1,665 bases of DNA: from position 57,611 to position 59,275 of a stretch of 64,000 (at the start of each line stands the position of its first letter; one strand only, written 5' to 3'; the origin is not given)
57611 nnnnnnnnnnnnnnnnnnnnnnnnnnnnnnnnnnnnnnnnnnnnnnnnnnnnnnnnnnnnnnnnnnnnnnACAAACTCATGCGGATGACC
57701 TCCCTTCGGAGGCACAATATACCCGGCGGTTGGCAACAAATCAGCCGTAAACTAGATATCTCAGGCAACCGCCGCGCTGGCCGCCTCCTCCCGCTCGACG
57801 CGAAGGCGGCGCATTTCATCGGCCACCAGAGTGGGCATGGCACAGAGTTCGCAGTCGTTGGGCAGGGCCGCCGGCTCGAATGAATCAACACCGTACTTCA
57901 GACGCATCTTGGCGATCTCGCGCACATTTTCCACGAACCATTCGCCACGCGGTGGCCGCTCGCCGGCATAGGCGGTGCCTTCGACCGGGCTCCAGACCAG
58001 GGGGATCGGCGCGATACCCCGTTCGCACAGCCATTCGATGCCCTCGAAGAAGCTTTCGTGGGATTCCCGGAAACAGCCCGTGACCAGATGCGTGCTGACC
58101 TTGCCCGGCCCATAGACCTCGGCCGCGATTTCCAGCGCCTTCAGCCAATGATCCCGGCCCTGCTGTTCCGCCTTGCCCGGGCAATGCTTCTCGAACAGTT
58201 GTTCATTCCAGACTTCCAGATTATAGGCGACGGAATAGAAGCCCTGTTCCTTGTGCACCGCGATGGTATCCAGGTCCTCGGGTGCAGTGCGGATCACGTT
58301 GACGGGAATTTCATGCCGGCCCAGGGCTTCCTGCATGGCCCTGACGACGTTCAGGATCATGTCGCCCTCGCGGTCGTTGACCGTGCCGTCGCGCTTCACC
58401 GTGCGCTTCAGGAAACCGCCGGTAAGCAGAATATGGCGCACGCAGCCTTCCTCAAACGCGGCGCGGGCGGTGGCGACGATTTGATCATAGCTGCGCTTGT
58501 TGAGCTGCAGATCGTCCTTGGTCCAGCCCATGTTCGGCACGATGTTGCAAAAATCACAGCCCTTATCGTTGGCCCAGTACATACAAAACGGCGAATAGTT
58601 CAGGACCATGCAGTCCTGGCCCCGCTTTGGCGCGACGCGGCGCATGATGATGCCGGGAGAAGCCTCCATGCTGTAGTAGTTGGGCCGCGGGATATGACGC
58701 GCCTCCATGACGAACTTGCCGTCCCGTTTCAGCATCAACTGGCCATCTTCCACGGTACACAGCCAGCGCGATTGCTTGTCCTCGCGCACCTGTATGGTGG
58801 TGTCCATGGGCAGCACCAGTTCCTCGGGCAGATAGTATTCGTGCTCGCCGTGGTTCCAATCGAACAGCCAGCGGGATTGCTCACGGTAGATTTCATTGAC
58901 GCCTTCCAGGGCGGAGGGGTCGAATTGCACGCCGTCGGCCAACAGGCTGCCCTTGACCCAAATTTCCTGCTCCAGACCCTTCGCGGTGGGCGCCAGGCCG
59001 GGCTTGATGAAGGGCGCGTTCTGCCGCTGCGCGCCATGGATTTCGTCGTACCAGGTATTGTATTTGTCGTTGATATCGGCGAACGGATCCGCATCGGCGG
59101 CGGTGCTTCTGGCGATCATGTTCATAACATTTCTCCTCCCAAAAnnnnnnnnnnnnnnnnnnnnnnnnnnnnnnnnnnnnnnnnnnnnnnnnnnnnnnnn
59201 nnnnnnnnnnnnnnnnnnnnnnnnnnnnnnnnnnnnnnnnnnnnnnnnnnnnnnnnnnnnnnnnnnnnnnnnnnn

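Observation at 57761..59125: Radical-SAM-like enzyme with a C-x8-C-x2-C motif and an uncharacterised N-terminal extension of about 180 residues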

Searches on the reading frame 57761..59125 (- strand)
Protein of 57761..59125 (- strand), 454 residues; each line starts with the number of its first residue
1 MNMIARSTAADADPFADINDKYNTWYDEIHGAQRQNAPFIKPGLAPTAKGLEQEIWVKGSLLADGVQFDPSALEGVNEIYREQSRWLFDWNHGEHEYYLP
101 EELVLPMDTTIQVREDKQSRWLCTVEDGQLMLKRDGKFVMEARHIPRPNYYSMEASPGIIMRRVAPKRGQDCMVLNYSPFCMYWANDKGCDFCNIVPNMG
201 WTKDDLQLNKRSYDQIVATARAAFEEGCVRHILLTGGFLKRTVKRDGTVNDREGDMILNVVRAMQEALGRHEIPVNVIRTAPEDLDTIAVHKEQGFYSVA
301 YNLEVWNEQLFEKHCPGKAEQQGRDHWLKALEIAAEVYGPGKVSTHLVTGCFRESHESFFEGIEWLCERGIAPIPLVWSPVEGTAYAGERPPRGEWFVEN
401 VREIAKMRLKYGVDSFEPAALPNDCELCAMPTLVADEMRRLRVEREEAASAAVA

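Call 3: search_protein_families(library=pfam, proteins=[window:57761-59125:-], max_evalue=0.01)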
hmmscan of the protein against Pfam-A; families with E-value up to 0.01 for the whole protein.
window:57761-59125:- (454 aa): 1 family
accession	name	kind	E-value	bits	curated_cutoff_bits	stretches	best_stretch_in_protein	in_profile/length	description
PF04055.27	Radical_SAM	-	9e-06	26.4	29.5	1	189-360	10-160/166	Radical SAM superfamily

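Call 4: search_protein_families(library=ncbifam, proteins=[window:57761-59125:-], max_evalue=0.1)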
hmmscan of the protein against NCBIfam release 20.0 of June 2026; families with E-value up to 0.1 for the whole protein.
window:57761-59125:- (454 aa): 3 families
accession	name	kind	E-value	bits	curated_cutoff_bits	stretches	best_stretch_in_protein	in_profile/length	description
NF045502.1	variant_rSAM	domain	4.7e-93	312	125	1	52-407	2-354/357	radical SAM protein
TIGR04043.1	rSAM_MSMEG_0568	hypoth_equivalog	7.5e-30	104.1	303.7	1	117-429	49-348/354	MSMEG_0568 family radical SAM protein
TIGR03957.1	rSAM_HmdB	equivalog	0.026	13.7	320.9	1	254-411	104-250/317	5,10-methenyltetrahydromethanopterin hydrogenase cofactor biosynthesis protein HmdB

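Call 5: find_homologous_proteins(query=window:57761-59125:-, max_evalue=0.00001)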
Query window:57761-59125:- (454 aa): 75 proteins with E <= 0.00001 among 6333 candidates.
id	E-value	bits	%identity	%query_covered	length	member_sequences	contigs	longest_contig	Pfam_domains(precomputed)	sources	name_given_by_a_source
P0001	0.0e+0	1015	94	100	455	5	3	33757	PF04055.28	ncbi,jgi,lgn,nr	ncbi:MAG: hypothetical protein QF384_13525 [Alphaproteobacteria bacterium]|jgi:hypothetical protein|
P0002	1.9e-220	751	71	98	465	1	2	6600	PF04055.28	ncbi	ncbi:MAG: radical SAM protein [bacterium]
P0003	1.4e-219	748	71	97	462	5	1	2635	PF04055.28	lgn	-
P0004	9.2e-219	745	71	96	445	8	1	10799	PF04055.28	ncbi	-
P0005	5.0e-218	743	71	95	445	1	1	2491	-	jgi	jgi:biotin synthase-like enzyme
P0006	2.0e-213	728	69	98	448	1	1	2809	PF04055.28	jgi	jgi:hypothetical protein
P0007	1.1e-211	722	68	97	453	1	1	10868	PF04055.28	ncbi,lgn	-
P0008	6.0e-210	716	67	98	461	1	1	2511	PF04055.28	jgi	jgi:biotin synthase-related radical SAM superfamily protein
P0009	1.5e-209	715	68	96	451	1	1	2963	PF04055.28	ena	-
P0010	8.1e-209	713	68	96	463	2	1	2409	PF04055.28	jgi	-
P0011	3.6e-208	710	66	96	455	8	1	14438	PF04055.28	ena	-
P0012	4.9e-208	710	67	97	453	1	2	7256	PF04055.28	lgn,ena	-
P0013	5.6e-208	710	67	96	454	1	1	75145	PF04055.28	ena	-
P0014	6.9e-208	709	69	95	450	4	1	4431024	PF04055.28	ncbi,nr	ncbi:MAG: radical SAM protein [Candidatus Aminicenantes bacterium]|nr:MAG: radical SAM protein [Cand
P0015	8.9e-208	709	68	97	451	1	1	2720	PF04055.28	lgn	-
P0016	1.1e-207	709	69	95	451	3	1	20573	-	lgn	-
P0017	2.5e-207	708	67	97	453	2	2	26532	PF04055.28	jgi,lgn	-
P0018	3.2e-207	707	68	95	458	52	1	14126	PF04055.28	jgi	-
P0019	6.1e-207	706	66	95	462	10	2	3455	PF04055.28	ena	-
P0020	6.3e-207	706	67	96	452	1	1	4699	PF04055.28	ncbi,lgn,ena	-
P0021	1.5e-206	705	67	96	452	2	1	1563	PF04055.28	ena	-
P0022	1.7e-206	705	66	96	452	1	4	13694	PF04055.28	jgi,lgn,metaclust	metaclust:\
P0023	2.1e-206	705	66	99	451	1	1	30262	PF04055.28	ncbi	ncbi:MAG: radical SAM protein [Gemmatimonadales bacterium]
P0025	1.0e-205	702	67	96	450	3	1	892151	PF04055.28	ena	-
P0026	1.3e-205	702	67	95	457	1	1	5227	PF04055.28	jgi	jgi:biotin synthase-like enzyme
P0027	2.0e-205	701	67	95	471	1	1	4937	PF04055.28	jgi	jgi:hypothetical protein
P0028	2.5e-205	701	66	97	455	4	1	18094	PF04055.28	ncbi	-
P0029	4.9e-205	700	66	98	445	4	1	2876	PF04055.28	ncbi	ncbi:radical SAM protein [Acidobacteriota bacterium]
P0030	9.7e-205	699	66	96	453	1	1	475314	PF04055.28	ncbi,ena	-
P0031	5.0e-204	697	66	96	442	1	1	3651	PF04055.28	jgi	jgi:biotin synthase-related radical SAM superfamily protein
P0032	5.6e-204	697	67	95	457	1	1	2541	PF04055.28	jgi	-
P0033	7.7e-204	696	67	94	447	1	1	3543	PF04055.28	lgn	-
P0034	3.1e-203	694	67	96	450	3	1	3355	PF04055.28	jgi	jgi:hypothetical protein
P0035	3.9e-203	694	66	98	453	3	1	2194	PF04055.28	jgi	jgi:hypothetical protein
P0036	5.7e-203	693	67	93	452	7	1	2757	PF04055.28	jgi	jgi:hypothetical protein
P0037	2.0e-202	691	65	97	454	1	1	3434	PF04055.28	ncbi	-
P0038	1.8e-201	688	64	98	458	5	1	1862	PF04055.28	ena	-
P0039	4.1e-201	687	66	96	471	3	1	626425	PF04055.28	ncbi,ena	-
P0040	5.5e-201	687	64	96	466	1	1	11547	PF04055.28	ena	-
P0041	5.8e-201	687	66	98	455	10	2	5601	PF04055.28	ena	-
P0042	7.1e-201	686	66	95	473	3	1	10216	PF04055.28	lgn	-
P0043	1.5e-199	682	66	95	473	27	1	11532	PF04055.28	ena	-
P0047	1.8e-192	659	64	98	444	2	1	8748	PF04055.28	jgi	-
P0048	1.2e-190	653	63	97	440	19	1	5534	PF04055.28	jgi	jgi:hypothetical protein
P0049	3.2e-190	651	63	97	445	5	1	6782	PF04055.28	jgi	jgi:biotin synthase-related radical SAM superfamily protein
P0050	4.0e-189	648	63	98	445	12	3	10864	PF04055.28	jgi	jgi:biotin synthase-related radical SAM superfamily protein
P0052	4.8e-186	637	63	96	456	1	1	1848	PF04055.28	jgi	jgi:hypothetical protein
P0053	2.1e-185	635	61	96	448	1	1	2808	PF04055.28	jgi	jgi:hypothetical protein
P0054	1.1e-181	623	70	82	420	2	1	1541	PF04055.28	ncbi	-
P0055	1.7e-159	550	59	90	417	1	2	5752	PF04055.28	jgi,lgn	-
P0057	2.7e-152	526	66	75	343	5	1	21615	PF04055.28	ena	-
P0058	8.1e-152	525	68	71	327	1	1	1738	PF04055.28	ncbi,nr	ncbi:MAG: radical SAM protein [Bacteroidales bacterium]|nr:radical SAM protein [Bacteroidales bacter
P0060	6.6e-126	439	66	61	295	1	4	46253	PF04055.28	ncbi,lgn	-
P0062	3.8e-120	420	58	70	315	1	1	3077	PF04055.28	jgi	jgi:biotin synthase-related radical SAM superfamily protein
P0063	1.9e-114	401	64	60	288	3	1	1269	PF04055.28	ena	-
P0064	5.1e-114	400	64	60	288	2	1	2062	PF04055.28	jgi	-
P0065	1.1e-106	376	67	52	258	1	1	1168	PF04055.28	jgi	-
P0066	7.6e-96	340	60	56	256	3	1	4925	PF04055.28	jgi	jgi:hypothetical protein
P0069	5.2e-37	146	28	82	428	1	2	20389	PF04055.28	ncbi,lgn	ncbi:MAG TPA: radical SAM protein [Candidatus Methylacidiphilales bacterium]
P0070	1.9e-32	131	29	80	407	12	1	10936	PF04055.28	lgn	-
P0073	2.6e-21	94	27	82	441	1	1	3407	PF04055.28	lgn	-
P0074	5.5e-21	93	28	62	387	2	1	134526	PF04055.28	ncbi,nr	ncbi:MAG: hypothetical protein HY898_28750 [Deltaproteobacteria bacterium]|nr:hypothetical protein [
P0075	2.0e-12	65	31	55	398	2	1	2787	PF04055.28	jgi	-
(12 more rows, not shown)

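Call 6: search_solved_structures(query=window:57761-59125:-, max_evalue=1, show_alignments=2)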
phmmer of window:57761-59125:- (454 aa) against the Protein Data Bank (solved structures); distinct sequences matched with E-value up to 1: 0.

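Call 7: find_encoding_contigs(protein=P0014, flank=10000, max_places=2)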
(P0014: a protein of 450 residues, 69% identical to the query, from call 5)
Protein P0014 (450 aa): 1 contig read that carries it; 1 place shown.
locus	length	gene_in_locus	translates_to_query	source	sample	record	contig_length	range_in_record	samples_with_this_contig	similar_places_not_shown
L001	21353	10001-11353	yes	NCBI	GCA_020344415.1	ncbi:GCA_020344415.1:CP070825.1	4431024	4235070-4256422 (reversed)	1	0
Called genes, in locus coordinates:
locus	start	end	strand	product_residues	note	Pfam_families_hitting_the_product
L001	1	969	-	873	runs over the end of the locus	PF14870:PSII_BNR (faint), PF25852:DUF6242_C (faint), PF02012:BNR (faint), PF13088:BNR_2 (faint), PF24316:Tli3 (faint), PF15902:Sortilin-Vps10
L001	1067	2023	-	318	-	-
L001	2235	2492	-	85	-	-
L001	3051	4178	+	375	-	PF01063:Aminotran_4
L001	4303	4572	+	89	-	PF06196:DUF997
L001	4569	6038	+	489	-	PF00474:SSF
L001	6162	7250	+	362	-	PF04951:Peptidase_M55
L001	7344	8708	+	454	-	PF14559:TPR_19 (faint), PF13650:Asp_protease_2, PF13975:gag-asp_proteas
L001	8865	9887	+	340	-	PF01244:Peptidase_M19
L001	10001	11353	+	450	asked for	PF04055:Radical_SAM (weak)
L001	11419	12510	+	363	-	-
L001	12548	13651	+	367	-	PF00144:Beta-lactamase (weak), PF13354:Beta-lactamase2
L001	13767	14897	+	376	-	PF01244:Peptidase_M19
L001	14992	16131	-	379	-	PF12773:DZR (faint), PF13240:Zn_Ribbon_1 (weak), PF01168:Ala_racemase_N, PF14031:D-ser_dehydrat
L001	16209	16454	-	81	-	-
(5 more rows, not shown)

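Call 8: find_encoding_contigs(protein=P0025, flank=10000, max_places=2)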
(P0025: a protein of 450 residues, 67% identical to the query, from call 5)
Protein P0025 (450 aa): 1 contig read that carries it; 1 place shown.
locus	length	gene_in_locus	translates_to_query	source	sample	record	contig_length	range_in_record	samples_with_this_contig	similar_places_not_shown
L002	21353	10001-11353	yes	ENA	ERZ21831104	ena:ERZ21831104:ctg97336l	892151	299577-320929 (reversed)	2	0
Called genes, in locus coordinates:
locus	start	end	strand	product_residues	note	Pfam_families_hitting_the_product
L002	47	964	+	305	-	PF01144:CoA_trans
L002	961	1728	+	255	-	PF01144:CoA_trans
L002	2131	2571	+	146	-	PF00583:Acetyltransf_1, PF13508:Acetyltransf_7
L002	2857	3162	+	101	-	-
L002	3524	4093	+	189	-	PF00440:TetR_N, PF16295:TetR_C_10, PF22604:TetR_HI_0893_C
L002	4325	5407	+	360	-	PF25919:BSH_CusB (faint), PF00364:Biotin_lipoyl (faint), PF25917:BSH_RND (weak), PF25954:Beta-barrel_RND_2, PF25967:RND-MFP_C (weak), PF25989:YknX_C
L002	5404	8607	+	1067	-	PF00873:ACR_tran, PF03176:MMPL (weak)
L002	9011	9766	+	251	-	PF00392:GntR, PF14502:HTH_41 (weak), PF07729:FCD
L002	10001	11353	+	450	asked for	PF04055:Radical_SAM (weak)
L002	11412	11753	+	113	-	PF12973:Cupin_7 (weak), PF02311:AraC_binding, PF00190:Cupin_1 (weak), PF07883:Cupin_2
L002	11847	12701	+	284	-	PF02548:Pantoate_transf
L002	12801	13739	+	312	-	PF00682:HMGL-like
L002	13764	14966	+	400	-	PF02515:CoA_transf_3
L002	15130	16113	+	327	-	PF03480:DctP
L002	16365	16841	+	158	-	PF04290:DctQ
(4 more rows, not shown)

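Call 9: find_encoding_contigs(protein=P0039, flank=10000, max_places=2)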
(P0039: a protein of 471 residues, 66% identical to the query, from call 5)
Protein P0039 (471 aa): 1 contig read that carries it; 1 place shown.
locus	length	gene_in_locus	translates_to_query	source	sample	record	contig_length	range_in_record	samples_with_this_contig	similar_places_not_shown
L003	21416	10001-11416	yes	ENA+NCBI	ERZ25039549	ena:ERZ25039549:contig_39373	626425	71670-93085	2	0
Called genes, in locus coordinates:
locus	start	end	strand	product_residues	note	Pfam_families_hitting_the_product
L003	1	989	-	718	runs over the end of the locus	PF26549:Tricorn_N, PF26550:Tricorn_2nd (weak), PF07676:PD40, PF00930:DPPIV_N, PF00135:COesterase (weak), PF20434:BD-FAE, PF00326:Peptidase_S9, PF01738:DLH, +3 more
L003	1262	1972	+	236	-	-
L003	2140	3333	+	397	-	PF02826:2-Hacid_dh_C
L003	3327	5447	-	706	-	PF02129:Peptidase_S15, PF08530:PepX_C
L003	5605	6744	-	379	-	PF01370:Epimerase (faint)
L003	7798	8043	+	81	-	PF19328:DAP_DH_C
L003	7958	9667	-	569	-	PF00501:AMP-binding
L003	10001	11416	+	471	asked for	PF04055:Radical_SAM (weak)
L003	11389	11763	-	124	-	PF01850:PIN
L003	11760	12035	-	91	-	PF02604:PhdYeFM_antitox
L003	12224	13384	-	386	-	PF01266:DAO, PF07992:Pyr_redox_2 (faint), PF13450:NAD_binding_8 (weak)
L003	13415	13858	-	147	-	-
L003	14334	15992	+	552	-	-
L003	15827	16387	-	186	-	PF05685:Uma2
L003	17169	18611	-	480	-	PF01433:Peptidase_M1 (weak)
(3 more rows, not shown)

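Call 11: find_encoding_contigs(protein=P0001, flank=10000, max_places=3)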
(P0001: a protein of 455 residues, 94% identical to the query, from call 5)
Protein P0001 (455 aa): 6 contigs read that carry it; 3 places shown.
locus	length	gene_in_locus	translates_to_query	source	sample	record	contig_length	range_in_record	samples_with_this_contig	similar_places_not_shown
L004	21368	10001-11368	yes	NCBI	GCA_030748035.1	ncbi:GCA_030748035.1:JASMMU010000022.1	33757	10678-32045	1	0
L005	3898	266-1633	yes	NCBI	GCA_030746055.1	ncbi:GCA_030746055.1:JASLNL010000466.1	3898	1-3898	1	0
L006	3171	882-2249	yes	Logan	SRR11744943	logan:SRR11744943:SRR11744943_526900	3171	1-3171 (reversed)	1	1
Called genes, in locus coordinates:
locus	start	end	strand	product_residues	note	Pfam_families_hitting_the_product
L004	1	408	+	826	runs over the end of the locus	PF07694:5TM-5TMR_LYT, PF08448:PAS_4 (faint), PF12860:PAS_7, PF00989:PAS (weak), PF08447:PAS_3, PF13426:PAS_9, PF00512:HisKA, PF02518:HATPase_c, +1 more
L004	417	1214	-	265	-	PF00149:Metallophos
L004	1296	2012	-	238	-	PF00300:His_Phos_1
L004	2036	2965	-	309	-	PF00294:PfkB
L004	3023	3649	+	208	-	PF01081:Aldolase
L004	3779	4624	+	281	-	PF00582:Usp (faint)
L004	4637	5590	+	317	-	PF00491:Arginase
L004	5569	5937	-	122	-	PF02311:AraC_binding, PF07883:Cupin_2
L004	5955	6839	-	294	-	PF00561:Abhydrolase_1, PF12697:Abhydrolase_6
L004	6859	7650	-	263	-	PF00378:ECH_1, PF16113:ECH_2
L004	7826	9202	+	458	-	PF01565:FAD_binding_4, PF02913:FAD-oxidase_C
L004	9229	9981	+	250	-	PF00392:GntR, PF07702:UTRA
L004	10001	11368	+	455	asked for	PF04055:Radical_SAM (faint)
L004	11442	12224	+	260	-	PF03009:GDPD, PF13653:GDPD_2 (weak)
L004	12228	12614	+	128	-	PF07366:SnoaL (faint), PF12680:SnoaL_2, PF14534:DUF4440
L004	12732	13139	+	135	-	PF02310:B12-binding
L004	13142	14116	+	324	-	PF03193:RsgA_GTPase (faint), PF03308:MeaB, PF00009:GTP_EFTU (faint), PF02492:cobW (weak)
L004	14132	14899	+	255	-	PF13468:Glyoxalase_3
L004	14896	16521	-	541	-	PF00496:SBP_bac_5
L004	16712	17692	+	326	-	PF00005:ABC_tran, PF13304:AAA_21 (faint), PF08352:oligo_HPY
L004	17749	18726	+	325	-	PF00005:ABC_tran, PF08352:oligo_HPY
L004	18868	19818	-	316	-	PF12911:OppC_N (weak), PF00528:BPD_transp_1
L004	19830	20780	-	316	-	PF19300:BPD_transp_1_N (weak), PF00528:BPD_transp_1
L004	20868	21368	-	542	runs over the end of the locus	PF00496:SBP_bac_5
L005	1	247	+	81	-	PF07702:UTRA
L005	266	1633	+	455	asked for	PF04055:Radical_SAM (faint)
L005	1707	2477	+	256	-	PF03009:GDPD, PF13653:GDPD_2 (weak)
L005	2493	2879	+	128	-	PF07366:SnoaL (faint), PF12680:SnoaL_2, PF14534:DUF4440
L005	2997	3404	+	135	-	PF02310:B12-binding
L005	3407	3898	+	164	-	PF03308:MeaB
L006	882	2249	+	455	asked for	PF04055:Radical_SAM (faint)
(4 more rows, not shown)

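Call 17: find_related_loci(query=A1, collection=genome_contigs, flank=10000)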
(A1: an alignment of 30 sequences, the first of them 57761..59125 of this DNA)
Query A1 (454 aa) in genome_contigs; peptide patterns used: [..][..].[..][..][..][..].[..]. (x = any residue, [..] = any of these).
279 stretches matched a pattern; 111 encode a relative of the query (tblastn E <= 1e-3); the best 80 are kept; 80 distinct loci.
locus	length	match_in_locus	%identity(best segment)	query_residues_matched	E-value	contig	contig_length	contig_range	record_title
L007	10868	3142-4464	68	15-454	0e+0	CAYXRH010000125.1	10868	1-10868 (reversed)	MAG TPA_asm: uncultured Thermodesulfobacteriota bacterium isolate binchicken_co178_236 genome assembly, contig: NODE_735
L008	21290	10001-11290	69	15-443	0e+0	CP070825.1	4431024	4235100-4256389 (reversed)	MAG: Candidatus Aminicenantes bacterium isolate bin112 chromosome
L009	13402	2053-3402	66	1-449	0e+0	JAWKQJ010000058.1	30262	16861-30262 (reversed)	MAG: Gemmatimonadales bacterium isolate ABC2.113 ABC2.113.fa-58, whole genome shotgun sequence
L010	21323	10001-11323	66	15-452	0e+0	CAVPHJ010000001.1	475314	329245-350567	MAG: uncultured delta proteobacterium isolate MFD09964.bin.2.155 genome assembly, contig: contig_12935, whole genome sho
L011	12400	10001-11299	66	15-446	0e+0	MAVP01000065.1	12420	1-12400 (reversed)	MAG: Desulfobacterales bacterium S7086C20 S7086CLC20_contig000065, whole genome shotgun sequence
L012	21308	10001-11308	67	15-449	0e+0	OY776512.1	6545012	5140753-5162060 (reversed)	MAG: Desulfarculaceae bacterium isolate e2237022-3439-453f-a1e0-3d3180ebaa11 genome assembly, chromosome: 1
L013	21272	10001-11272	66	15-437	0e+0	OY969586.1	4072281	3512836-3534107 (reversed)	MAG: Candidatus Aminicenantes bacterium isolate MFD10007.bin.c.2 genome assembly, chromosome: 1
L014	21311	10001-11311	66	1-436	0e+0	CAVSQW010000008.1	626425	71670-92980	MAG: uncultured Gemmatimonadales bacterium isolate MFD05684.bin.2.73 genome assembly, contig: contig_39373, whole genome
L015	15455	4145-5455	62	6-447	0e+0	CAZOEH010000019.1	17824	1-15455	MAG TPA_asm: uncultured Desulfonema sp. isolate SRP062349_co5_33 genome assembly, contig: NODE_1013_length_17824_cov_8.7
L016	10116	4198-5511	61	4-446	0e+0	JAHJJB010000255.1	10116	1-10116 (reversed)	MAG: Proteobacteria bacterium isolate Modern_marine_rock_biofilm.mb.18 Modern_marine_rock.mb.18_k141_830955, whole genom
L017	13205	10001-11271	67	15-437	3e-135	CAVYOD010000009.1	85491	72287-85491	MAG: Candidatus Aminicenantes bacterium isolate MFD04408.bin.2.57 genome assembly, contig: contig_23609, whole genome sh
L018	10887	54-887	66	170-446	2e-127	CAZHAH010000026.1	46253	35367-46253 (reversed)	MAG TPA_asm: uncultured Desulfobacteraceae bacterium isolate SRP167671_co2_229 genome assembly, contig: NODE_1004_length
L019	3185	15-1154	38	49-440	7e-82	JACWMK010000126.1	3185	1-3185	MAG: Methanobacterium sp. isolate SPRUCE.2016.2.metabat2.56 SPRUCE.2016.2_scaffold_35798, whole genome shotgun sequence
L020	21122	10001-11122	38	53-440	1e-79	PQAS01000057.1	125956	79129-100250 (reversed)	MAG: Candidatus Methanoperedenaceae archaeon isolate FeB_1 FeB1_57, whole genome shotgun sequence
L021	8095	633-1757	36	53-440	8e-77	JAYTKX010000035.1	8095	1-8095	MAG: Methanobacteriota archaeon isolate GFS_3223 GFS_3223_34, whole genome shotgun sequence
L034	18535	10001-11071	32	51-413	4e-46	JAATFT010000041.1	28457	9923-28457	MAG: Clostridiales bacterium isolate bin_249 k141_10015420, whole genome shotgun sequence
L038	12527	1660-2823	27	51-441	1e-44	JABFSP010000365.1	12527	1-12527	MAG: Ignavibacteria bacterium isolate WB-IL-15 seq_2485, whole genome shotgun sequence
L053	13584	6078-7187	28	57-398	3e-33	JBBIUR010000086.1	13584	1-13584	MAG: Myxococcales bacterium isolate STF170223_bin_58 NODE_4738_length_13584_cov_4.051002, whole genome shotgun sequence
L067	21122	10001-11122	25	55-415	3e-26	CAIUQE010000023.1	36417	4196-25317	MAG: Candidatus Omnitrophica bacterium isolate MJ-2014-D6_bin-075 genome assembly, contig: bin-075:23/49, whole genome s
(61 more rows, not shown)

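Call 24: predict_structure(alignment_id=A1)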
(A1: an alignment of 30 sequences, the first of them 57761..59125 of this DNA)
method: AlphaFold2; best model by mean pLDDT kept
length: 454 residues; sequences in the alignment: 30
mean_pLDDT: 89.5   pTM: 0.90
mean pLDDT of the five models: 89.5, 88.8, 88.1, 86.7, 86.1
residues with pLDDT >= 90: 311; 70-90: 118; 50-70: 15; < 50: 10
segments of 3 or more residues with pLDDT < 50: 1-10
pLDDT, mean of each block of 10 residues (from residue 1): 38 86 94 85 95 97 94 95 84 80 95 92 96 98 95 92 90 90 90 84 67 94 97 93 89 93 97 94 94 94 94 95 96 94 87 83 95 89 82 90 92 77 86 93 92 84
secondary structure, 60 per line:
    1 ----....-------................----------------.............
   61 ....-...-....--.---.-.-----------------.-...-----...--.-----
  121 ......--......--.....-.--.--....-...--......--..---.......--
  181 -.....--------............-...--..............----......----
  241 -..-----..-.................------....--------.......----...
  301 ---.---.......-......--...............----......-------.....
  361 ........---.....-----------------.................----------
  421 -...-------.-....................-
elements in order: H5-8 H16-31 H48-64 E66-68 H70-73 E102-104 E110-112 E121-126 E129-134 E137-141 H149-152 E154-156 H161-164 E172-178 H182-186 H195-206 H213-226 E231-236 H252-268 E275-278 H287-293 E298-300 H308-314 H316-321 H324-338 E343-348 H356-368 E372-376 H394-410 H434-453
